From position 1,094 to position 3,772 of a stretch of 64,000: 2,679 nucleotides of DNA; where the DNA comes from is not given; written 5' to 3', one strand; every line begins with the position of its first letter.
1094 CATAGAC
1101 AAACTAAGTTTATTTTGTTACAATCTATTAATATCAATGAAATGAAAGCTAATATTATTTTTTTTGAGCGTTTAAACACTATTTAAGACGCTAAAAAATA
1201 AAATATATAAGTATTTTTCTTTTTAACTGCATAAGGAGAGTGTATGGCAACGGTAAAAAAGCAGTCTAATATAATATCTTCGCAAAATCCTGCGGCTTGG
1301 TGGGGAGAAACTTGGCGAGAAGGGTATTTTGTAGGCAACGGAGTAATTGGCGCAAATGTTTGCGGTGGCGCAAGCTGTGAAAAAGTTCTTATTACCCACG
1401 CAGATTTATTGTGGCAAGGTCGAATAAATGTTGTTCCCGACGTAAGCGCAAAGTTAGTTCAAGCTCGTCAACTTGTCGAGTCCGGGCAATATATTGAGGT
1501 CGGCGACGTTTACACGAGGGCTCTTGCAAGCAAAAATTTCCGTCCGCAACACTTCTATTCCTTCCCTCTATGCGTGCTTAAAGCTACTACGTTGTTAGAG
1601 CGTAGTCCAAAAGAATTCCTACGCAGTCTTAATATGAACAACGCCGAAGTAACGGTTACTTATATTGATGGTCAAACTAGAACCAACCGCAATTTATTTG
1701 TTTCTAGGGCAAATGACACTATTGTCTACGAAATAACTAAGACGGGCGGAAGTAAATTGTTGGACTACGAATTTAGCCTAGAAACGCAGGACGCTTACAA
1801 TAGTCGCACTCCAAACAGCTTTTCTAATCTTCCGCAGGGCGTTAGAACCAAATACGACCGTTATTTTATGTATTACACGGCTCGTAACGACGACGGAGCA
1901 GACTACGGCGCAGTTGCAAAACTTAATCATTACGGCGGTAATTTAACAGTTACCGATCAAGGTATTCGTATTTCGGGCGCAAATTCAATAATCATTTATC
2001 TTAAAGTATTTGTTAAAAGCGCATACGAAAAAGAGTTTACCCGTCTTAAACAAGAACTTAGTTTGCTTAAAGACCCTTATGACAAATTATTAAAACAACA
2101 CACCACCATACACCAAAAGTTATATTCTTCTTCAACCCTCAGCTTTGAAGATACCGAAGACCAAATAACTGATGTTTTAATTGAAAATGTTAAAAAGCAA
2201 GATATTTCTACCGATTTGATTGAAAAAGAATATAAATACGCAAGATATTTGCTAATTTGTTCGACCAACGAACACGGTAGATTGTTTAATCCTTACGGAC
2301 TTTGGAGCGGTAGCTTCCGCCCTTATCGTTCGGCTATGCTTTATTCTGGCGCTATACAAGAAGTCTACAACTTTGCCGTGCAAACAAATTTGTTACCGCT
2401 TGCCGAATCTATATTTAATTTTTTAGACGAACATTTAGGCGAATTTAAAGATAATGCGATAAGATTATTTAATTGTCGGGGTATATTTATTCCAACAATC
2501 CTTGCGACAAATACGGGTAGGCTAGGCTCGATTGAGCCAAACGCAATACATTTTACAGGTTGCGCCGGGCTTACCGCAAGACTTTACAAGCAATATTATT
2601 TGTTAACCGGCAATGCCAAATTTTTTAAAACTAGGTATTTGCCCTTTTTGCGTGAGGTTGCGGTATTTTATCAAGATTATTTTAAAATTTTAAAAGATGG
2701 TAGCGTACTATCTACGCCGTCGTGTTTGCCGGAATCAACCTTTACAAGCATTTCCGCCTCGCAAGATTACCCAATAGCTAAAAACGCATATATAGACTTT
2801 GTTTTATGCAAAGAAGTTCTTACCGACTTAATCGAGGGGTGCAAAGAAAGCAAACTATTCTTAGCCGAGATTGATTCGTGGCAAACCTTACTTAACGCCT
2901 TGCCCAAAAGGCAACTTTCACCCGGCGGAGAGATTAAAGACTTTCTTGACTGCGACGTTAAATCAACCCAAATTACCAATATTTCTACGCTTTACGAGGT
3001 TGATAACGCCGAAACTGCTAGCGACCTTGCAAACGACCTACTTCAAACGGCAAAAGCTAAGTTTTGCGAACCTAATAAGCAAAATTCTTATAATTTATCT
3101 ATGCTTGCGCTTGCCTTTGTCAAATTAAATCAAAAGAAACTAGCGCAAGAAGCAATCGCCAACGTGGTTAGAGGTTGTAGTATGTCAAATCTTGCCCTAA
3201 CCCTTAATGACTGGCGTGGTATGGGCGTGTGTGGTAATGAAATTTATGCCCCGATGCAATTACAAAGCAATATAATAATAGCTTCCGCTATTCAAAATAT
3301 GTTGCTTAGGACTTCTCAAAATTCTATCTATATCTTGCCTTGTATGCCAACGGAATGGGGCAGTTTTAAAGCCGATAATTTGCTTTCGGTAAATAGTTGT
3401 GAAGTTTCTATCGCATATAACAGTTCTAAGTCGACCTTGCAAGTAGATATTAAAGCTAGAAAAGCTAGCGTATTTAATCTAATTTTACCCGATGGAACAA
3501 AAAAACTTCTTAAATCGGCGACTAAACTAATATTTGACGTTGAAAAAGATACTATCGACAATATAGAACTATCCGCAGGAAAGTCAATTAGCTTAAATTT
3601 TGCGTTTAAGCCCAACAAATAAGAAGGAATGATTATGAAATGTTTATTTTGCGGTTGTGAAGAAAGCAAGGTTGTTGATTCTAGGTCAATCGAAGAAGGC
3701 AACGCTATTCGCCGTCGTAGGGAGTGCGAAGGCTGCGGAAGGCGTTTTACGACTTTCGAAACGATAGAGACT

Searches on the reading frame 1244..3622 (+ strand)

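Call 29: search_protein_families(library=pfam, proteins=[window:1244-3622:+], max_evalue=0.00001)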
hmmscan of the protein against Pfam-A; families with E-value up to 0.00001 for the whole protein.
window:1244-3622:+ (792 aa): 2 families
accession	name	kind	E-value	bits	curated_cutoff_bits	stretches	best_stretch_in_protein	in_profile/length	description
PF22124.2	Glyco_hydro_95_cat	-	2.4e-37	129.3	27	1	279-687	2-408/408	Glycosyl hydrolase family 95 catalytic domain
PF14498.12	Glyco_hyd_65N_2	-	5.6e-24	85.9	27.7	1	13-255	3-227/234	Glycosyl hydrolase family 65, N-terminal domain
